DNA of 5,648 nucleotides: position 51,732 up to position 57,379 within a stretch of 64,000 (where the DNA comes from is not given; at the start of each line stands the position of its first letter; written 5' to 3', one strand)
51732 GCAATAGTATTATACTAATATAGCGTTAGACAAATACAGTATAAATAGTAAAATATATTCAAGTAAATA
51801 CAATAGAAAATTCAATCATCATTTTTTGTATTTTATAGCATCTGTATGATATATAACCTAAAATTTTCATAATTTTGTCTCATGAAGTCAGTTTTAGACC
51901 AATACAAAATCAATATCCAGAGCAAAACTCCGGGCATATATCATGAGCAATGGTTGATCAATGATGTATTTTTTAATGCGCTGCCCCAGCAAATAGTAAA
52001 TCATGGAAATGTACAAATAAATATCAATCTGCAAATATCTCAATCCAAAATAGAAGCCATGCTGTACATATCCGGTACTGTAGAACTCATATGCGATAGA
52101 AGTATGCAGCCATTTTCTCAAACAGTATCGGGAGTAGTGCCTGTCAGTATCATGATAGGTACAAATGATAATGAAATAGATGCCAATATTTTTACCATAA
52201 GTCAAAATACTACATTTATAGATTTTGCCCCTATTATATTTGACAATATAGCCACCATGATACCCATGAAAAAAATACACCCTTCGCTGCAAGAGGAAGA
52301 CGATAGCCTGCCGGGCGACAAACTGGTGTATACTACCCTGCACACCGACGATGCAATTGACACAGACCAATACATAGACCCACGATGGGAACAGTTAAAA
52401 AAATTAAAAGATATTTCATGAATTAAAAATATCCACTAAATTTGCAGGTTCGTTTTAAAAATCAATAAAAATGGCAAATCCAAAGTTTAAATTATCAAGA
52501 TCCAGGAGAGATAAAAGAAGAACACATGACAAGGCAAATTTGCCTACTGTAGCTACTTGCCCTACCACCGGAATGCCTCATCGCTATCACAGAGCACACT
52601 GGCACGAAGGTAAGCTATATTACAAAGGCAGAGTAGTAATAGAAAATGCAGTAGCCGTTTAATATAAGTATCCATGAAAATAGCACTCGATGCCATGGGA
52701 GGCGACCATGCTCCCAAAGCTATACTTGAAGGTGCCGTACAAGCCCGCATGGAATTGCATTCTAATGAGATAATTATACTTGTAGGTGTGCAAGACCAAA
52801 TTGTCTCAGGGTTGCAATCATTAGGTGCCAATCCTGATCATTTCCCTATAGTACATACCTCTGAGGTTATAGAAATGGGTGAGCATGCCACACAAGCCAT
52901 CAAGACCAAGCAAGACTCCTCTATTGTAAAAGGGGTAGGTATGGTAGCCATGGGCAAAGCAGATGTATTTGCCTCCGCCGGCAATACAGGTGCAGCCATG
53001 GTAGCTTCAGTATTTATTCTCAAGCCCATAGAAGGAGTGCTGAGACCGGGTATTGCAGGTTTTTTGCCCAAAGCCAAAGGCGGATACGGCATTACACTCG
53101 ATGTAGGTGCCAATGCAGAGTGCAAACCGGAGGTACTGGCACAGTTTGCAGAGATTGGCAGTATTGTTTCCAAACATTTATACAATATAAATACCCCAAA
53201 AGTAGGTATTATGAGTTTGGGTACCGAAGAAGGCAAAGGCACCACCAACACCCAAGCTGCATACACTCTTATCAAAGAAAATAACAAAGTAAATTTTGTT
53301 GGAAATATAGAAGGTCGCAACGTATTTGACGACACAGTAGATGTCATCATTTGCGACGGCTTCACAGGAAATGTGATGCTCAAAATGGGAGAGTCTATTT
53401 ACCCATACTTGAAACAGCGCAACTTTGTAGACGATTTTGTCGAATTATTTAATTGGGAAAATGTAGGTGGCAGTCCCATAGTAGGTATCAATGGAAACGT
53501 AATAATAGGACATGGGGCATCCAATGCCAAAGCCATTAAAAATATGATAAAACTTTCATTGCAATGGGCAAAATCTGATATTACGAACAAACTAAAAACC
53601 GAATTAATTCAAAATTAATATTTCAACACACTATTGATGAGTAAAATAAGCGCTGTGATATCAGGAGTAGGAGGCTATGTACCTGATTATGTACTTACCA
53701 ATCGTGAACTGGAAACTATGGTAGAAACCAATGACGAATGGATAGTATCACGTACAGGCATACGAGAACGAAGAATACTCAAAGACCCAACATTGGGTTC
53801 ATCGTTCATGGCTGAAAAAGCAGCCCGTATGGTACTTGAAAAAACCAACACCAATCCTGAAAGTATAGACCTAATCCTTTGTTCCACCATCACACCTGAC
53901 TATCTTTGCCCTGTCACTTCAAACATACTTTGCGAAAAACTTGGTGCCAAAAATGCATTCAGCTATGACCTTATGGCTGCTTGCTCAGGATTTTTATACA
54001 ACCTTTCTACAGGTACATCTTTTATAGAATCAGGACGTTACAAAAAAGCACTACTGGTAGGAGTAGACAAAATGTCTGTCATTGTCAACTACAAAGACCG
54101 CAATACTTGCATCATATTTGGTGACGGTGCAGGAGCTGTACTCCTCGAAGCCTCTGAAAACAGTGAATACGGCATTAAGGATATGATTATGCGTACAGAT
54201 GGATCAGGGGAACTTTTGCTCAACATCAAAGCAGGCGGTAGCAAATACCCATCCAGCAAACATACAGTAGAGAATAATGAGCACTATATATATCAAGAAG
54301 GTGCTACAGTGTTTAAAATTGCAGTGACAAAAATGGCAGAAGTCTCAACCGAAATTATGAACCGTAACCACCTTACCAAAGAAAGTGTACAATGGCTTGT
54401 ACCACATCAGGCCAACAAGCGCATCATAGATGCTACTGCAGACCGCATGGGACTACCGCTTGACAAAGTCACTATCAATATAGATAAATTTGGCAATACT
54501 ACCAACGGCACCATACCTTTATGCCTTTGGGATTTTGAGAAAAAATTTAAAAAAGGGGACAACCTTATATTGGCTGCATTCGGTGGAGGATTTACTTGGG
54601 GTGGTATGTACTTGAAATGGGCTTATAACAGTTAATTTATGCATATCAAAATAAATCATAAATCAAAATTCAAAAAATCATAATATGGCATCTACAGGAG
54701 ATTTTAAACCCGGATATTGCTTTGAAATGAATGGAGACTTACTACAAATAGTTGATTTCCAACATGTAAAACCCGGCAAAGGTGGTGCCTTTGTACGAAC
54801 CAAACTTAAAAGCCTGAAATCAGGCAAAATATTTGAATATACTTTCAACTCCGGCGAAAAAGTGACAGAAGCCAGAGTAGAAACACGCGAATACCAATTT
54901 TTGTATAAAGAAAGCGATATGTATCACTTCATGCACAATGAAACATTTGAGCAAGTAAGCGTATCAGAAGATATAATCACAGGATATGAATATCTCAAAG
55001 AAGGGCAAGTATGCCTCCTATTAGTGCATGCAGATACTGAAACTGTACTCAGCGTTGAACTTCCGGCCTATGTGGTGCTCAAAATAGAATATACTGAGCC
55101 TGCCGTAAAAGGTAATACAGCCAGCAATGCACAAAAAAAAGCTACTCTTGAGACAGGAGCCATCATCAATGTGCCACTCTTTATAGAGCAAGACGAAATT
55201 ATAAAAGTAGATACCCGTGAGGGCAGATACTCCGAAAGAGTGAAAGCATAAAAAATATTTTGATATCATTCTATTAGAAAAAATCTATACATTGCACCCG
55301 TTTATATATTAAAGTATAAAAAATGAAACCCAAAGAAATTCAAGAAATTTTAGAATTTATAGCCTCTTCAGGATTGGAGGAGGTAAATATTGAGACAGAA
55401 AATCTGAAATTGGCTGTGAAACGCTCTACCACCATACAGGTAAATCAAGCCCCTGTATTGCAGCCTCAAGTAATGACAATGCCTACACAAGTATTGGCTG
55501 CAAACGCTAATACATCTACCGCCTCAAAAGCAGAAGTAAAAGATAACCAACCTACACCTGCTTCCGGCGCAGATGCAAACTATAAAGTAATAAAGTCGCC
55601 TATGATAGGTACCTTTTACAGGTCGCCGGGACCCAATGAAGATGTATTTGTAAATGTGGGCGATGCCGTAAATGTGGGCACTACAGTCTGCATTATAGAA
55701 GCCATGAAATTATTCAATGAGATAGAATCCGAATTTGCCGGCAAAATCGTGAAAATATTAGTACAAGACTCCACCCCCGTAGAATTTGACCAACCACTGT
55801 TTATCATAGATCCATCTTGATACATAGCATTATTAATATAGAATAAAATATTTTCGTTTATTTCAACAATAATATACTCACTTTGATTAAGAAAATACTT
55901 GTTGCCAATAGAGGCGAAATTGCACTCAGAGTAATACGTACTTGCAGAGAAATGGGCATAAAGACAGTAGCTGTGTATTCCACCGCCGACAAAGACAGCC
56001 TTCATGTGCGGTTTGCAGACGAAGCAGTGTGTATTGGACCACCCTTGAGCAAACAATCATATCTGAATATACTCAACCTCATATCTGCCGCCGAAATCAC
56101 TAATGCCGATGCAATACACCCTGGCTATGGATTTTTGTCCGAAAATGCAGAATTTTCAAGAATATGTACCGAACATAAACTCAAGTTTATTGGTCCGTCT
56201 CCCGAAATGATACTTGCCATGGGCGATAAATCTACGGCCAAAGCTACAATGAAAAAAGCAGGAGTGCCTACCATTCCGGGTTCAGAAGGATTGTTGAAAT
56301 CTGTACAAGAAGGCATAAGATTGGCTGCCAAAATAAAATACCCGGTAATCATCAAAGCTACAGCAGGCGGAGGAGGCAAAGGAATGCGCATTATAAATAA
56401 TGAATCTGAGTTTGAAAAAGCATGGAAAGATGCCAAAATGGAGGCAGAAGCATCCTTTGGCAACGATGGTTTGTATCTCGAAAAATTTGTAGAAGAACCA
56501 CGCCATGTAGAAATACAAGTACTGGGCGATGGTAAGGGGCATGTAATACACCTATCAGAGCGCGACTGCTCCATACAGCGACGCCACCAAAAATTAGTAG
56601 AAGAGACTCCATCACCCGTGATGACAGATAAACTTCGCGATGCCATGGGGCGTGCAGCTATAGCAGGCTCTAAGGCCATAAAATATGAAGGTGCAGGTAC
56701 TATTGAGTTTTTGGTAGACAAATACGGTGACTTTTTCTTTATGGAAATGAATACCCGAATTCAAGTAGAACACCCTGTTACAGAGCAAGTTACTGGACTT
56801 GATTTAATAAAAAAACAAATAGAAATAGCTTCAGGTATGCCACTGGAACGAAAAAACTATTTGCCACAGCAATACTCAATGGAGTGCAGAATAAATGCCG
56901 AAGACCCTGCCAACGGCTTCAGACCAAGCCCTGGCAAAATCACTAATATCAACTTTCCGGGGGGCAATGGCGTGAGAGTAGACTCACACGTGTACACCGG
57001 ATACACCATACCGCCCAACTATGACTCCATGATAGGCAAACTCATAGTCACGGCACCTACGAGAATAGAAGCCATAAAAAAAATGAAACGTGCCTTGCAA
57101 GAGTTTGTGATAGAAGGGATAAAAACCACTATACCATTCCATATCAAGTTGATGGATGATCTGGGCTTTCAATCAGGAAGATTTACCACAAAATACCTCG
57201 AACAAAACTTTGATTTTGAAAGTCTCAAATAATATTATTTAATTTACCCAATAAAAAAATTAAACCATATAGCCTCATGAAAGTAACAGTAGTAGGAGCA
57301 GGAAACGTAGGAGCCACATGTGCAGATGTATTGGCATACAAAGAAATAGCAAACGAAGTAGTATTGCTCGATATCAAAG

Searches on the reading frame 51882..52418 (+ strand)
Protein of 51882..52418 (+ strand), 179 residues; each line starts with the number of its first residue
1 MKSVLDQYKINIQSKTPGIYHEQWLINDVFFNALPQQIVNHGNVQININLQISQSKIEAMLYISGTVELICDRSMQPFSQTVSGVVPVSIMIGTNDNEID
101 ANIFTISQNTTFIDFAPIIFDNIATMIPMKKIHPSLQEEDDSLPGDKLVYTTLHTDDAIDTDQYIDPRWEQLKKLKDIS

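Call 76: search_protein_families(library=pfam, proteins=[window:51882-52418:+], max_evalue=0.00001)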
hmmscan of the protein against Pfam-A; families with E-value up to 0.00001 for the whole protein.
window:51882-52418:+ (179 aa): 1 family
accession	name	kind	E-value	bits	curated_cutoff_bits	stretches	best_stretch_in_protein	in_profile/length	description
PF02620.22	YceD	-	1e-13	51.8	33.2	1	62-176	4-119/119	Large ribosomal RNA subunit accumulation protein YceD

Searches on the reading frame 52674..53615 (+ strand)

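Call 76: search_protein_families(library=pfam, proteins=[window:52674-53615:+], max_evalue=0.00001)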
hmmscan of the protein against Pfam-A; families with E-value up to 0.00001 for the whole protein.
window:52674-53615:+ (314 aa): 1 family
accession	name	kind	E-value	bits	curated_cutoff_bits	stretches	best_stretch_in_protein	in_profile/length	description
PF02504.20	FA_synthesis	-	6.6e-82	275.6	29.1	2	1-244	1-243/324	Fatty acid synthesis protein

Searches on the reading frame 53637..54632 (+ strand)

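Call 76: search_protein_families(library=pfam, proteins=[window:53637-54632:+], max_evalue=0.00001)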
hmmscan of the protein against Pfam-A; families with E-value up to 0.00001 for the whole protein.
window:53637-54632:+ (332 aa): 2 families
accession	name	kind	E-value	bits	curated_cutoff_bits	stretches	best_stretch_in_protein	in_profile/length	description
PF08541.16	ACP_syn_III_C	-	1.4e-29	102.6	26.6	1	242-328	2-90/90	3-Oxoacyl-[acyl-carrier-protein (ACP)] synthase III C terminal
PF08545.16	ACP_syn_III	-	1.5e-29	102.1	24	1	110-189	1-80/80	3-Oxoacyl-[acyl-carrier-protein (ACP)] synthase III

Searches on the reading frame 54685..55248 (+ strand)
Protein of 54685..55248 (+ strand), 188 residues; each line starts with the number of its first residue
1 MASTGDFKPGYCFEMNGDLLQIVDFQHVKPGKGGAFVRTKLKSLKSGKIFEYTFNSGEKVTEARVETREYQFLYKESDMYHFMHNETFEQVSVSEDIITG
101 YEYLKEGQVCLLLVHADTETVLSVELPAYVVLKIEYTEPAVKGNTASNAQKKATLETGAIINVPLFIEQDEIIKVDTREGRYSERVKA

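Call 76: search_protein_families(library=pfam, proteins=[window:54685-55248:+], max_evalue=0.00001)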
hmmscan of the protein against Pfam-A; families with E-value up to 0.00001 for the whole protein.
window:54685-55248:+ (188 aa): 3 families
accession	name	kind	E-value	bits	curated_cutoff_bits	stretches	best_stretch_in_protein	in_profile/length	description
PF08207.18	EFP_N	-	7.8e-28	96.7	23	1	3-60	1-58/58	Elongation factor P (EF-P) KOW-like domain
PF09285.17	Elong-fact-P_C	-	3.3e-26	91.2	25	1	130-185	1-56/56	Elongation factor P, C-terminal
PF01132.26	EFP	-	1.4e-16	60.6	27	1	68-117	1-51/54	Elongation factor P (EF-P) OB domain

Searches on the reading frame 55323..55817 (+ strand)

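Call 91: search_protein_families(library=pfam, proteins=[window:55323-55817:+], max_evalue=0.001)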
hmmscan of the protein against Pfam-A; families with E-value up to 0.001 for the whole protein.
window:55323-55817:+ (165 aa): 1 family
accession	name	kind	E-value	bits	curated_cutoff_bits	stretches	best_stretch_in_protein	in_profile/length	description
PF00364.28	Biotin_lipoyl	-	8.4e-23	80.4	22.1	1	89-162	2-73/73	Biotin-requiring enzyme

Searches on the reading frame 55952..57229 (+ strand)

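Call 76: search_protein_families(library=pfam, proteins=[window:55952-57229:+], max_evalue=0.00001)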
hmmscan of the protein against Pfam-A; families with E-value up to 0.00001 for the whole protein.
window:55952-57229:+ (426 aa): 5 families
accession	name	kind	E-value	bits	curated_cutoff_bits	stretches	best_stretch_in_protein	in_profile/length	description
PF02786.22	CPSase_L_D2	-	1.7e-78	263.4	19.8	1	92-300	1-210/211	Carbamoyl-phosphate synthase L chain, ATP binding domain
PF02785.25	Biotin_carb_C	-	3.8e-43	146.4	32.4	1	311-418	1-108/108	Biotin carboxylase C-terminal domain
PF00289.28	Biotin_carb_N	-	6.4e-32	110.7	25.5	1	1-87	24-110/110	Biotin carboxylase, N-terminal domain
PF07478.18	Dala_Dala_lig_C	-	4.3e-10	39.9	24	1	123-268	30-174/204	D-ala D-ala ligase C-terminus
PF02222.28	ATP-grasp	-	1e-07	32.2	27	1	115-265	16-158/179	ATP-grasp domain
